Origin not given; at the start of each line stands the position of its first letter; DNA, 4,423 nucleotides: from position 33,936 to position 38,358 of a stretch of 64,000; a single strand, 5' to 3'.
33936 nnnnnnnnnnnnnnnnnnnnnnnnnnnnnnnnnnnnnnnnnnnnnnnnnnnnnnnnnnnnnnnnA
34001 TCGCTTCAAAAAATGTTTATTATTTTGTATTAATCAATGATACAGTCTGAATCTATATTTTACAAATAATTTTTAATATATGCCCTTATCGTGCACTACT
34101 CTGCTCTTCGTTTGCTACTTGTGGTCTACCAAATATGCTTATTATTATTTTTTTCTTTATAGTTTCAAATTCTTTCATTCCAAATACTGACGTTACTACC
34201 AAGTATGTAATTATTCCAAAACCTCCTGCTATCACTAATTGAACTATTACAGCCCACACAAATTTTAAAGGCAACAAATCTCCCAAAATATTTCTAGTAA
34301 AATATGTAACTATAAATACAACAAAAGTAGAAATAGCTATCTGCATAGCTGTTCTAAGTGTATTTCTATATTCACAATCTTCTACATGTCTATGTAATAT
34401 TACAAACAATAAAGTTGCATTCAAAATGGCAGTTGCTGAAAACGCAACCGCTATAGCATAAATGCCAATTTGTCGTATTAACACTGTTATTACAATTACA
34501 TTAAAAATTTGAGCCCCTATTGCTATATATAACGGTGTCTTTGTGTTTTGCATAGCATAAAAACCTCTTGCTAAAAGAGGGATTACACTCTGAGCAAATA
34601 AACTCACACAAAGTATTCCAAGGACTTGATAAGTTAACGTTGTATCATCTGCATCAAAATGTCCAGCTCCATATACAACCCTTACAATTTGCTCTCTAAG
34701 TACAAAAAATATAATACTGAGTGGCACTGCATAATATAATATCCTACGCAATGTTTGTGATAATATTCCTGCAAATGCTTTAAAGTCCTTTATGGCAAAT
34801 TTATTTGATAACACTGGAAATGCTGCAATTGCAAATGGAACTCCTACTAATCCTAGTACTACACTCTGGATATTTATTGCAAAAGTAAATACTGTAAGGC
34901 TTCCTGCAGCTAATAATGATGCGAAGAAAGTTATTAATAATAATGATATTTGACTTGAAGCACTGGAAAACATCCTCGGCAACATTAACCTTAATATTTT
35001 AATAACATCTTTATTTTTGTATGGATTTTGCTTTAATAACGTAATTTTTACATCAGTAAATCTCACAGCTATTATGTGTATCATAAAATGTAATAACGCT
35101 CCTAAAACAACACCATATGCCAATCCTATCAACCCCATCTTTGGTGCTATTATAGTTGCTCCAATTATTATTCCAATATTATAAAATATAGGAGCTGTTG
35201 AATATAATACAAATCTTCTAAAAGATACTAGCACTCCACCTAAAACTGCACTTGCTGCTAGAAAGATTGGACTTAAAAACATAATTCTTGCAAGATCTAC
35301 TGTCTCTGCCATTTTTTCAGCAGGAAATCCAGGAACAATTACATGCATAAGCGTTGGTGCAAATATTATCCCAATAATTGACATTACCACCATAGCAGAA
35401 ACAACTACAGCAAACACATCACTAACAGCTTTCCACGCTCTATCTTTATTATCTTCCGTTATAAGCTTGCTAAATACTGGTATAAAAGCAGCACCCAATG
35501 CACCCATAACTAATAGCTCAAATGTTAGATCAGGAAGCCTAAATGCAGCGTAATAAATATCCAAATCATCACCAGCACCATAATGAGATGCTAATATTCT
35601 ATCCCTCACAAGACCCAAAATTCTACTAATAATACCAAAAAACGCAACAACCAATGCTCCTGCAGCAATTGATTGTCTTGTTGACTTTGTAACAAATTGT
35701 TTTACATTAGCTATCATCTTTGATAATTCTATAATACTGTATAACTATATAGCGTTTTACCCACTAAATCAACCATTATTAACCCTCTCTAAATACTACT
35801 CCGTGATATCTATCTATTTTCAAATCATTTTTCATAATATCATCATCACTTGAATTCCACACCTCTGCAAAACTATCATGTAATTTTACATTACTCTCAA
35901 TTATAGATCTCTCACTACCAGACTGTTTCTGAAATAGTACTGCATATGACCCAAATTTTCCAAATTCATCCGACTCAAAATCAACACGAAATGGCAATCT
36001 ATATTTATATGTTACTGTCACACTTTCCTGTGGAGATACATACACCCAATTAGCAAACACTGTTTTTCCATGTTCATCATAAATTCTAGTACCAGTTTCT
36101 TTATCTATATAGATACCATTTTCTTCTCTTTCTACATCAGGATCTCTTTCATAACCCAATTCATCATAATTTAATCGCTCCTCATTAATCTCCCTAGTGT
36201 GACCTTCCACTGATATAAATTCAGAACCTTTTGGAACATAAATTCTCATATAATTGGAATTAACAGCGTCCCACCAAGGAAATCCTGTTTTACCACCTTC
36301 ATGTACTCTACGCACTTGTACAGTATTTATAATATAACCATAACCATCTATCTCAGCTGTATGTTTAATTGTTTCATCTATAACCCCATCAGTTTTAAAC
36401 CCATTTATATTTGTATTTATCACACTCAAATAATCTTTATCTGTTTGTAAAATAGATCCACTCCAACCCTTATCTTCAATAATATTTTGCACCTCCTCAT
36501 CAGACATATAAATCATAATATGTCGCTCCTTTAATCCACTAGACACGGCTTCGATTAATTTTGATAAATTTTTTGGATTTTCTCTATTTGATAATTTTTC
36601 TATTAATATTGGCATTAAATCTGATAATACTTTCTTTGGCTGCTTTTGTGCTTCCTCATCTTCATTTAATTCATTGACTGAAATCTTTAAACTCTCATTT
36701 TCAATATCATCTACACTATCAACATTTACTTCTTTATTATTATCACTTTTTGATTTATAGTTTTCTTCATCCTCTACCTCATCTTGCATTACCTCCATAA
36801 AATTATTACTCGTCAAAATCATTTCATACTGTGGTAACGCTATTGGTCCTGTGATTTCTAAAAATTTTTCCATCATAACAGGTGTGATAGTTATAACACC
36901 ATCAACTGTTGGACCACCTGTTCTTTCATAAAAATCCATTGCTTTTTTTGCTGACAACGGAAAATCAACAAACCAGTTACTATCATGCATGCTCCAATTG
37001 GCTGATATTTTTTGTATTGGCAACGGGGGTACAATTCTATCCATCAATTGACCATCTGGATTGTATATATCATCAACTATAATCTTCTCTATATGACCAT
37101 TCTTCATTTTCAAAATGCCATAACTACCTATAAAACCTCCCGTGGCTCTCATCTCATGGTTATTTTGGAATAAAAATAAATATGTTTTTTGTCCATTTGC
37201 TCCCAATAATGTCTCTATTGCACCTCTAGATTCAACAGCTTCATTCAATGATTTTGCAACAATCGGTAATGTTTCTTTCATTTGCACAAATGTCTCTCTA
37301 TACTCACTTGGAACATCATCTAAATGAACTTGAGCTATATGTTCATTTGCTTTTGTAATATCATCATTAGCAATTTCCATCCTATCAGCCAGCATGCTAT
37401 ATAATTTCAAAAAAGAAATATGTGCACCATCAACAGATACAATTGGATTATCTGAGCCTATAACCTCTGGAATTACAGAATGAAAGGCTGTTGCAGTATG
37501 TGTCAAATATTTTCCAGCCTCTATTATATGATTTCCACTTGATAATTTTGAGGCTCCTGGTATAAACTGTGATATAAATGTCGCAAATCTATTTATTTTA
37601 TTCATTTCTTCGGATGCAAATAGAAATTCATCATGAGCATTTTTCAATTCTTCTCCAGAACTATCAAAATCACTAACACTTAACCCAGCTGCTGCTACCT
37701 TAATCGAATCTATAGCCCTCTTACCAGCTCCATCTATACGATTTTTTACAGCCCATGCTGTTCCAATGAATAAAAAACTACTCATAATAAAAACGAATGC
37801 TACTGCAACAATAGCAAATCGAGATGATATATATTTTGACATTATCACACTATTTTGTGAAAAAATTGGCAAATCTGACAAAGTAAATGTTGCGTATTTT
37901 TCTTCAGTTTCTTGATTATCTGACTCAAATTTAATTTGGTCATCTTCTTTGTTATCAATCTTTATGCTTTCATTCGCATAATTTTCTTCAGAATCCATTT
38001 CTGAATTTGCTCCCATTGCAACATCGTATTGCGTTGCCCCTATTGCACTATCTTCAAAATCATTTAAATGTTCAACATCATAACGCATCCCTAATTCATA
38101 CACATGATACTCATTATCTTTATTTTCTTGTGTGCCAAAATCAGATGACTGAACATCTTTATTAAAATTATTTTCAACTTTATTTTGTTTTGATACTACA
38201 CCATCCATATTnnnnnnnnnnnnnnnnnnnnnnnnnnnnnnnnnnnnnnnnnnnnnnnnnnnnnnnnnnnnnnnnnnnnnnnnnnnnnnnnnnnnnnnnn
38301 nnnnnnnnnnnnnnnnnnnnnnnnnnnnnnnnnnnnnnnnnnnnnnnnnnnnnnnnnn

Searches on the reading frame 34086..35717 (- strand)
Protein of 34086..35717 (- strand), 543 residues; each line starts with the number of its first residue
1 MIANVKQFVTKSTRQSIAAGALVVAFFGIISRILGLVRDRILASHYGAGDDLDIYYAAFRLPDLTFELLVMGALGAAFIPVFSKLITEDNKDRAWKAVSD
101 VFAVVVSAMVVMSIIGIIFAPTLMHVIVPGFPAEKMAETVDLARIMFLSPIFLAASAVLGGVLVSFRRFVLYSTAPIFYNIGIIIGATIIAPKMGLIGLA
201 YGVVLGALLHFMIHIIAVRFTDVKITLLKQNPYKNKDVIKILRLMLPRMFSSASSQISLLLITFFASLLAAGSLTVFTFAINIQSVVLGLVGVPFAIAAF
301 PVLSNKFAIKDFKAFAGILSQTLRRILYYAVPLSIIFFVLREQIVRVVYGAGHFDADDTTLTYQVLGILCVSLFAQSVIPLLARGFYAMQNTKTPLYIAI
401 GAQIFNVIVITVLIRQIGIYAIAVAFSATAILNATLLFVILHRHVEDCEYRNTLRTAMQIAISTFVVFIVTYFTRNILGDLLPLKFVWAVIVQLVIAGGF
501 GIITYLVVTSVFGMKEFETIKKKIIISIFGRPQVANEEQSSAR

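Call 88: search_protein_families(library=pfam, proteins=[window:34086-35717:-], max_evalue=0.00001)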
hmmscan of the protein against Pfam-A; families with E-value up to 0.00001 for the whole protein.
window:34086-35717:- (543 aa): 2 families
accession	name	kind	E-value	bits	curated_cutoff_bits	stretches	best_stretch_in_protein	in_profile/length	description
PF03023.19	MurJ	-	7.5e-80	269.2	27.4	1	43-479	2-437/451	Lipid II flippase MurJ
PF01554.23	MatE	-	1e-12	48.5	24.9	1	247-409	1-158/161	MatE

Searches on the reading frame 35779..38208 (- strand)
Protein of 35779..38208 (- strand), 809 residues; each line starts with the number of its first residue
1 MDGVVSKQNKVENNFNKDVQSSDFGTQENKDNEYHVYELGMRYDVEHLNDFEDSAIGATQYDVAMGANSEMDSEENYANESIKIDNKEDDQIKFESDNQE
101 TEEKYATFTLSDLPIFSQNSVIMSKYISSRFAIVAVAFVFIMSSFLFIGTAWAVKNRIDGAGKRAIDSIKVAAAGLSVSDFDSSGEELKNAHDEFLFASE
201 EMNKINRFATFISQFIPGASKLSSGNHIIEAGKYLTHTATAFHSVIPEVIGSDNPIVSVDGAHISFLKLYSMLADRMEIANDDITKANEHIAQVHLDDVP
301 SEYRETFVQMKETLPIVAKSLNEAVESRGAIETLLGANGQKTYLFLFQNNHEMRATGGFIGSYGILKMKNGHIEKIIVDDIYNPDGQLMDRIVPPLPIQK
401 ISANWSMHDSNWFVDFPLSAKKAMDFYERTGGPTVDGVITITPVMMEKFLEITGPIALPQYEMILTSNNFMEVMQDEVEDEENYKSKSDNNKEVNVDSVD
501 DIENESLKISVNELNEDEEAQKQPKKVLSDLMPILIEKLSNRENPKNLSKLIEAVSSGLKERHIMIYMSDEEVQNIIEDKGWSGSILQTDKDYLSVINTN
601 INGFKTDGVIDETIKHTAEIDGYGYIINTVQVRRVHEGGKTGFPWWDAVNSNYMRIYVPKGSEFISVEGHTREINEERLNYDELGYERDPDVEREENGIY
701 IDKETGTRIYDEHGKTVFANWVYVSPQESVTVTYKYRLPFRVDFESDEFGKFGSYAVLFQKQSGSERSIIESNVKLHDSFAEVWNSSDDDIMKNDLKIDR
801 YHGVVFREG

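Call 88: search_protein_families(library=pfam, proteins=[window:35779-38208:-], max_evalue=0.00001)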
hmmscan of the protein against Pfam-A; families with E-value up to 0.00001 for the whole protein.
window:35779-38208:- (809 aa): 1 family
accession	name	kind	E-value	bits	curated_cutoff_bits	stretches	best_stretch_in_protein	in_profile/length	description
PF13196.11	DUF4012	-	9.2e-30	104.5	28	1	338-477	1-142/144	Protein of unknown function (DUF4012)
